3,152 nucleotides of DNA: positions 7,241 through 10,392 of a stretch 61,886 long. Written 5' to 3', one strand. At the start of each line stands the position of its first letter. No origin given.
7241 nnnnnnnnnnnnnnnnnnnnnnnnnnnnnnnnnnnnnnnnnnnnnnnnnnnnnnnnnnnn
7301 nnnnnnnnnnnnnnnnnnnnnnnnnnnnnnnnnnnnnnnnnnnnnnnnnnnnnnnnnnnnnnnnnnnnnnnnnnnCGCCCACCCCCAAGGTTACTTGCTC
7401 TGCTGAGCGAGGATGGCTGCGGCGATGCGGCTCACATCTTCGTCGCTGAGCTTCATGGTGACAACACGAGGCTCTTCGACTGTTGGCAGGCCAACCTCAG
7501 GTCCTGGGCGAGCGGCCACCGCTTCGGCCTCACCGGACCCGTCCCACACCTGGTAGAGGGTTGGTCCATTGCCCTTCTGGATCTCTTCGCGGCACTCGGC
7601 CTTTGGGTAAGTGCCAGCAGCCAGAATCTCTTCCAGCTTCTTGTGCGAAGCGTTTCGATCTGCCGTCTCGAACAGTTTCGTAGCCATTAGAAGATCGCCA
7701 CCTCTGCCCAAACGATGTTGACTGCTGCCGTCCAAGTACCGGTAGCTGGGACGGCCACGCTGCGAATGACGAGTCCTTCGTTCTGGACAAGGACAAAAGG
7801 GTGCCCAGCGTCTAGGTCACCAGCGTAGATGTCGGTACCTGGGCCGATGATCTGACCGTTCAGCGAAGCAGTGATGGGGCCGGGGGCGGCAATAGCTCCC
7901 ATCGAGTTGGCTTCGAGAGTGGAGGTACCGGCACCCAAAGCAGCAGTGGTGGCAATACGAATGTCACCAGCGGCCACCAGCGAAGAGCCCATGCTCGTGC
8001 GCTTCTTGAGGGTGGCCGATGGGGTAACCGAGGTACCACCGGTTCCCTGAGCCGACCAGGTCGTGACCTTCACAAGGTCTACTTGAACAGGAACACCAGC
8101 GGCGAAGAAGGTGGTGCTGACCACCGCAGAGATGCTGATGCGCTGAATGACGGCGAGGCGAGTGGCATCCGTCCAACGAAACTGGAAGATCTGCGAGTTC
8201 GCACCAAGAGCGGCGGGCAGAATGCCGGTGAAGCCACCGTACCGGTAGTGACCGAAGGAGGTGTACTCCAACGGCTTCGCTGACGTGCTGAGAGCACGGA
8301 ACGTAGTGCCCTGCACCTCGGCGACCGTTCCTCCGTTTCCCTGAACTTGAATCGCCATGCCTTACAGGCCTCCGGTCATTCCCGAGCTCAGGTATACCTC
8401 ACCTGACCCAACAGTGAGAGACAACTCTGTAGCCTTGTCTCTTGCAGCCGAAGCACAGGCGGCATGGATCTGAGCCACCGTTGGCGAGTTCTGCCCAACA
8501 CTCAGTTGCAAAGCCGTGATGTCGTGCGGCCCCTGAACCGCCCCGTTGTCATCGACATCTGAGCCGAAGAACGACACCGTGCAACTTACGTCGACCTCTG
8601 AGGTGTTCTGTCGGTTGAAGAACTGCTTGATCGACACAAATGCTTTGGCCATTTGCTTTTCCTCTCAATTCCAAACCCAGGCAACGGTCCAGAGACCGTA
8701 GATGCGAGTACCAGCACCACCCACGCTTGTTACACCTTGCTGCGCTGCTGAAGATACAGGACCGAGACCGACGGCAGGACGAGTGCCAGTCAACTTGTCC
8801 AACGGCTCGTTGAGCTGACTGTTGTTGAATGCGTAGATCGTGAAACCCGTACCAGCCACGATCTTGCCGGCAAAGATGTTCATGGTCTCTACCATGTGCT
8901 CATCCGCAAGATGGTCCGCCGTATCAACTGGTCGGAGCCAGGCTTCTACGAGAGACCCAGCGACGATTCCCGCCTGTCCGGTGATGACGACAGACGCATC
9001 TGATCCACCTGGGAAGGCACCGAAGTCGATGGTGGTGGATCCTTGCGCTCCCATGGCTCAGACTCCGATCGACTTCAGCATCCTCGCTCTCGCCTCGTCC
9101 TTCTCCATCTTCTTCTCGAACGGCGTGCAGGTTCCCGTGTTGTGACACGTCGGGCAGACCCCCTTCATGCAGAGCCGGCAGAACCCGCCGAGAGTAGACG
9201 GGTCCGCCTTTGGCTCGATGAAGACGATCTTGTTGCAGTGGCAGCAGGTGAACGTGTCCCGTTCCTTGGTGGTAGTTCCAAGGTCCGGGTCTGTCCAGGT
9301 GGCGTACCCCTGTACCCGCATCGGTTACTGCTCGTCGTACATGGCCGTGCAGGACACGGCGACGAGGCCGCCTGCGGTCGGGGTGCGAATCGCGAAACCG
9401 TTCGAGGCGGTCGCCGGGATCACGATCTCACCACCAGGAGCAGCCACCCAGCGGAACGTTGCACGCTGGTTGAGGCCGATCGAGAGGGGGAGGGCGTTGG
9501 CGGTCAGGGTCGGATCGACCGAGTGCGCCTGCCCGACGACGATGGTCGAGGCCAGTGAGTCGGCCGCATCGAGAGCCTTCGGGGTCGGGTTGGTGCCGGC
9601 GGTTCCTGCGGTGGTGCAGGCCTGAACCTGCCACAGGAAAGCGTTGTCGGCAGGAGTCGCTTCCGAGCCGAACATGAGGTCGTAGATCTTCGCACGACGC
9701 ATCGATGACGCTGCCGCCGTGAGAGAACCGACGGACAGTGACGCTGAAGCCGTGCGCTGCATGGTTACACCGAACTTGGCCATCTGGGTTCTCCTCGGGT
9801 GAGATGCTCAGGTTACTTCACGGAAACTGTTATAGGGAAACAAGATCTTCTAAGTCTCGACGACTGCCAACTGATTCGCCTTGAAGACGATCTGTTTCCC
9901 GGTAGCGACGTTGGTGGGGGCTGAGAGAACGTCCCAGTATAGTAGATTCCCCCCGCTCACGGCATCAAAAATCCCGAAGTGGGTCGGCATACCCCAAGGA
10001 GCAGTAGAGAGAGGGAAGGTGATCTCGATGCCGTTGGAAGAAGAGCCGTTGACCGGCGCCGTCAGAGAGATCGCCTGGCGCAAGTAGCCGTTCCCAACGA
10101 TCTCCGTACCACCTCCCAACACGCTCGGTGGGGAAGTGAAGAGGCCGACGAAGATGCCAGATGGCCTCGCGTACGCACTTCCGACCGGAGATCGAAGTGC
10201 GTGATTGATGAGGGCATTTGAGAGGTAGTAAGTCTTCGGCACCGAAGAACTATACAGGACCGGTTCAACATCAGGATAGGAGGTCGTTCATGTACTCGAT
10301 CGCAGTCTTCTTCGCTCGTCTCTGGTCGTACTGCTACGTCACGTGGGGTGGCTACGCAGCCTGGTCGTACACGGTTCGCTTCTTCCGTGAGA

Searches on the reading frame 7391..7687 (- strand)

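Call 74: search_protein_families(library=pfam, proteins=[window:7391-7687:-], max_evalue=0.1)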
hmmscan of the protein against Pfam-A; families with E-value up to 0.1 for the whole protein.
window:7391-7687:- (98 aa): 1 family
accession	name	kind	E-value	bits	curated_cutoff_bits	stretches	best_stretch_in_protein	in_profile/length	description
PF08988.15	T3SS_needle_E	-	0.052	14.2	22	1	12-53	13-51/67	Type III secretion system, cytoplasmic E component of needle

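Call 75: search_protein_families(library=phrogs, proteins=[window:7391-7687:-], max_evalue=0.1)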
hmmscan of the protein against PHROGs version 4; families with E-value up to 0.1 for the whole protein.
window:7391-7687:- (98 aa): 0 families

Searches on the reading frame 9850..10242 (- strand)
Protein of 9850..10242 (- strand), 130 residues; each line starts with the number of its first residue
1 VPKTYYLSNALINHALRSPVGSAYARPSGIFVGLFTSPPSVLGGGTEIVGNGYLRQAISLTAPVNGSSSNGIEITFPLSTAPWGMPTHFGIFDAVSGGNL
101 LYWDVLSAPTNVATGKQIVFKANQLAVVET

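Call 74: search_protein_families(library=pfam, proteins=[window:9850-10242:-], max_evalue=0.1)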
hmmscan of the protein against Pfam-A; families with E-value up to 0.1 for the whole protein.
window:9850-10242:- (130 aa): 1 family
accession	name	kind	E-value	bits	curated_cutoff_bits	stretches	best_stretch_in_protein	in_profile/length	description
PF23140.1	Gp80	-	6.6e-33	114.2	27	1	4-127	3-127/128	Podophage GP4 fiber I protein gp80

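Call 75: search_protein_families(library=phrogs, proteins=[window:9850-10242:-], max_evalue=0.1)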
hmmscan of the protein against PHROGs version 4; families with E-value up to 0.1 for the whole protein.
window:9850-10242:- (130 aa): 1 family
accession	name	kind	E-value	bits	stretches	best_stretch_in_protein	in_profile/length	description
phrog_240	-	head and packaging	9.7e-28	98.4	1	1-127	61-186/200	head protein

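Call 79: search_solved_structures(query=window:9850-10242:-, max_evalue=1, show_alignments=1)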
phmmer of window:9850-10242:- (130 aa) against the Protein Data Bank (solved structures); distinct sequences matched with E-value up to 1: 1.
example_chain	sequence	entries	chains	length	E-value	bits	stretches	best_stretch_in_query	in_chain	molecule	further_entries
8jou_a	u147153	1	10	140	1e-07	35.6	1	5-125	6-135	Virion-associated phage protein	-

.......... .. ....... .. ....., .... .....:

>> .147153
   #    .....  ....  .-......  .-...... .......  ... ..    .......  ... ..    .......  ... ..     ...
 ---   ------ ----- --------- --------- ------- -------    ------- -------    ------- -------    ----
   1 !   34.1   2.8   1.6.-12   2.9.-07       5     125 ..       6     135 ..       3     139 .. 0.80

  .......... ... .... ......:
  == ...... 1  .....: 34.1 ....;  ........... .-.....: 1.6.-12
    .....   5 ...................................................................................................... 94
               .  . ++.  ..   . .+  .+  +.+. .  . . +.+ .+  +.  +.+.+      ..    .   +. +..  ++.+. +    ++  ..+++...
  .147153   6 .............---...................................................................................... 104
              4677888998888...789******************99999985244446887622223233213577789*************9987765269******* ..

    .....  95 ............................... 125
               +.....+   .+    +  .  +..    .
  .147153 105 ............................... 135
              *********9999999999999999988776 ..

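Call 93: search_dna_similar(query=window:9850-10242:-, collection=phages, mode=protein, max_rows=30, max_evalue=0.001)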
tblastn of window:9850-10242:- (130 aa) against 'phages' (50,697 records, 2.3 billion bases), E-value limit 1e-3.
Records with a match: 102; places in all: 103; records where one place covers at least 80% of the query: 92.
Best place of each record, by identity: <60% 102.
By first word of the organism name: Ralstonia 31; Stenotrophomonas 16; Caulobacter 11; Caudoviricetes 5; Burkholderia 5; Ochrobactrum 4; Sinorhizobium 3; Methylophilales 3; Phage 2; Roseobacter 2; and 14 more.
By host as written in the record: Caulobacter vibrioides CB15 13; Stenotrophomonas maltophilia 12; - 11; Ralstonia pseudosolanacearum 6; Ralstonia pseudosolanacearum I-31 (MT043) 5; Ralstonia solanacearum 5; Ralstonia pseudosolanacearum I-33 (MT061) 4; Ralstonia pseudosolanacearum I-15 (MT014) 4; and 29 more.
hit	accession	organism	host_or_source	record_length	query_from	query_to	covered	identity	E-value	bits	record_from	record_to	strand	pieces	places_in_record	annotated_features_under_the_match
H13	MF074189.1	Sinorhizobium phage phiM5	Sinorhizobium meliloti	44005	1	129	99%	40.8%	2e-18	85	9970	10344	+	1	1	putative minor tail protein | tail tubular protein A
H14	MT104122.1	Sporosarcina phage Lietuvens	Sporosarcina aquimarina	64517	6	127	94%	42.6%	8e-28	112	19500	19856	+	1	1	hypothetical protein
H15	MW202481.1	Caudoviricetes sp.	Manatee Spring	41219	6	128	95%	42.3%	3e-23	99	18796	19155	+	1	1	hypothetical protein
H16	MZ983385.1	Psychrobacillus phage PVJ1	Psychrobacillus sp. GC2J1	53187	6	127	94%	40.2%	5e-22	96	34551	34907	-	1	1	hypothetical protein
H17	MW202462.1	Caudoviricetes sp.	Manatee Spring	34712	6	128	95%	39.8%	3e-22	96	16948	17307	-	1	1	hypothetical protein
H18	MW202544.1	Bacteriophage sp.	Manatee Spring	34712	6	128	95%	39.8%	3e-22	96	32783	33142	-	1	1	hypothetical protein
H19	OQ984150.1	Phage C72C1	-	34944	6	116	85%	42.3%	2e-19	88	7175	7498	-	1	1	head protein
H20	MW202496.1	Caudoviricetes sp.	Manatee Spring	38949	1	130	100%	35.6%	4e-13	70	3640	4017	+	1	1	b-glycanase | hypothetical protein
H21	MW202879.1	Caudoviricetes sp.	Manatee Spring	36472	6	130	96%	35.7%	3e-14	73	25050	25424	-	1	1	putative minor tail protein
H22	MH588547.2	Caulobacter phage CcrSC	Caulobacter vibrioides CB15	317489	1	120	92%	36.5%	2e-4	45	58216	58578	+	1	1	hypothetical protein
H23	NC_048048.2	Caulobacter phage CcrSC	Caulobacter vibrioides CB15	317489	1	120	92%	36.5%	2e-4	45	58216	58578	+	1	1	hypothetical protein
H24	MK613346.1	Roseobacter phage CRP-4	Rhodobacteraceae bacterium FZCC0023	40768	26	125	77%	43.1%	4e-18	84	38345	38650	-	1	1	hypothetical protein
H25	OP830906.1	Methylophilales phage MEP401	Methylophilales bacterium FZCC0133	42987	6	125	92%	34.4%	7e-15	75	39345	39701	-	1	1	hypothetical protein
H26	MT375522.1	Methylophilales phage Venkman EXVC282S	Methylophilales bacterium H5P1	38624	6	121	89%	35.3%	2e-9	59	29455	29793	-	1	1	tail tube B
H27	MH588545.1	Caulobacter phage CcrPW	Caulobacter vibrioides CB15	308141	1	127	98%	31.6%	1e-7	55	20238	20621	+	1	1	hypothetical protein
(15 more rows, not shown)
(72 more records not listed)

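Call 94: get_annotated_region(hit=H13, flank=5000)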
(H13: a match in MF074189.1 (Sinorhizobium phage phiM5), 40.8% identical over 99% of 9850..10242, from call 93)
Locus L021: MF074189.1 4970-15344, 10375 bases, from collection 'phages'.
description: Sinorhizobium phage phiM5, complete genome.
organism: Sinorhizobium phage phiM5 (NCBI taxid 2005789)
taxonomy: Viruses; Duplodnaviria; Heunggongvirae; Uroviricota; Caudoviricetes
host: Sinorhizobium meliloti; source: -; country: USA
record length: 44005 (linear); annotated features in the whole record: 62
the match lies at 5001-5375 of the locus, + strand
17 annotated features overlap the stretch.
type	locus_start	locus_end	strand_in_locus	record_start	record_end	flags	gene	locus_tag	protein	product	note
CDS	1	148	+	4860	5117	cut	-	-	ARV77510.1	hypothetical protein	Sm_phiM5_07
CDS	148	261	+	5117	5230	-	-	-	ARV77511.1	hypothetical protein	Sm_phiM5_08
CDS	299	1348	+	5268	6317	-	-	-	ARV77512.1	scaffold protein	Sm_phiM5_09; detected in phage particle proteome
CDS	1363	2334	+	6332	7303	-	-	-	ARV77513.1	major capsid protein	Sm_phiM5_11; detected in phage particle proteome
tRNA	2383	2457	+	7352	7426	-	-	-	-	tRNA-Met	-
CDS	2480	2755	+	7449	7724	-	-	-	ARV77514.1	hypothetical protein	Sm_phiM5_13; detected in phage particle proteome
CDS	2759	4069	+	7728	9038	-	-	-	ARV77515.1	GDSL/SGNH hydrolase family protein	Sm_phiM5_14; detected in phage particle proteome; GDSL/SGNH hydrolase family protein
CDS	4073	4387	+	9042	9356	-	-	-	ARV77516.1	hypothetical protein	Sm_phiM5_15; hypothetical protein conserved in LUZ24-like phages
CDS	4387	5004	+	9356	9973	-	-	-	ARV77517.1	tail tubular protein A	Sm_phiM5_16; detected in phage particle proteome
CDS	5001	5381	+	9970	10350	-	-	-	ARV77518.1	putative minor tail protein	Sm_phiM5_17; detected in phage particle proteome; putative minor tail protein/hypothetical protein conserved in ...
CDS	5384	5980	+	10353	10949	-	-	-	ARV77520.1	hypothetical protein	Sm_phiM5_18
CDS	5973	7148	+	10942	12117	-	-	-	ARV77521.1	putative host-binding tail fiber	Sm_phiM5_19; detected in phage particle proteome; putative host-binding tail fiber/rhizophage-conserved protein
CDS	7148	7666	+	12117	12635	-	-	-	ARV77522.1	hypothetical protein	Sm_phiM5_21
CDS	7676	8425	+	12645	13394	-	-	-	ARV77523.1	putative endolysin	Sm_phiM5_22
CDS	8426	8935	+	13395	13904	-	-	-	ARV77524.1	putative holin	Sm_phiM5_23; putative holin (colicin structure E1 2i88_A)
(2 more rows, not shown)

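Call 95: get_annotated_region(hit=H14, flank=6000)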
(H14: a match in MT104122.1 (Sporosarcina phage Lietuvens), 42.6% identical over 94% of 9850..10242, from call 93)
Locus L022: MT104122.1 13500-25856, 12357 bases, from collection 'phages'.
description: Sporosarcina phage Lietuvens, complete genome.
organism: Sporosarcina phage Lietuvens (NCBI taxid 2713145)
taxonomy: Viruses; Duplodnaviria; Heunggongvirae; Uroviricota; Caudoviricetes
host: Sporosarcina aquimarina; source: ice-free soil sample (4-10 cm depth) collected near Rasmussen hut; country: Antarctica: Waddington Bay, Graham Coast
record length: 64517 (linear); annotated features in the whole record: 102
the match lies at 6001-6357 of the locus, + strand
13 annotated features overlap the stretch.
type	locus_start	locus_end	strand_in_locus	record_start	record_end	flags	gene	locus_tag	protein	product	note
CDS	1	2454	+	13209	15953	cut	-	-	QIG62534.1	tail tape measure protein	ORF20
CDS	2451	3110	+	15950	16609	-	-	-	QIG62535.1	LysM domain-containing protein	ORF21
CDS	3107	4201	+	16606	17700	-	-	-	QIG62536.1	tail protein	ORF22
CDS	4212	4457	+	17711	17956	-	-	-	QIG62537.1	protein of unknown function DUF2577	ORF23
CDS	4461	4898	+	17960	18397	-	-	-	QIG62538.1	baseplate wedge protein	ORF24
CDS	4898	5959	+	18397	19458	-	-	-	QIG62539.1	baseplate J-like protein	ORF25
CDS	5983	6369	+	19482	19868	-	-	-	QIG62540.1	hypothetical protein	ORF26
CDS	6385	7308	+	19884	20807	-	-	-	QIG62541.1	protein of unknown function DUF2313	ORF27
CDS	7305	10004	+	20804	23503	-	-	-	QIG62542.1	hypothetical protein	ORF28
CDS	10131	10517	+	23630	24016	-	-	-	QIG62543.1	hypothetical protein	ORF29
CDS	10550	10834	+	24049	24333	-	-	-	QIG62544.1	holin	ORF30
CDS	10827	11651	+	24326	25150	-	-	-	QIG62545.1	endolysin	ORF31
CDS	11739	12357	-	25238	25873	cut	-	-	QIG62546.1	hypothetical protein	ORF32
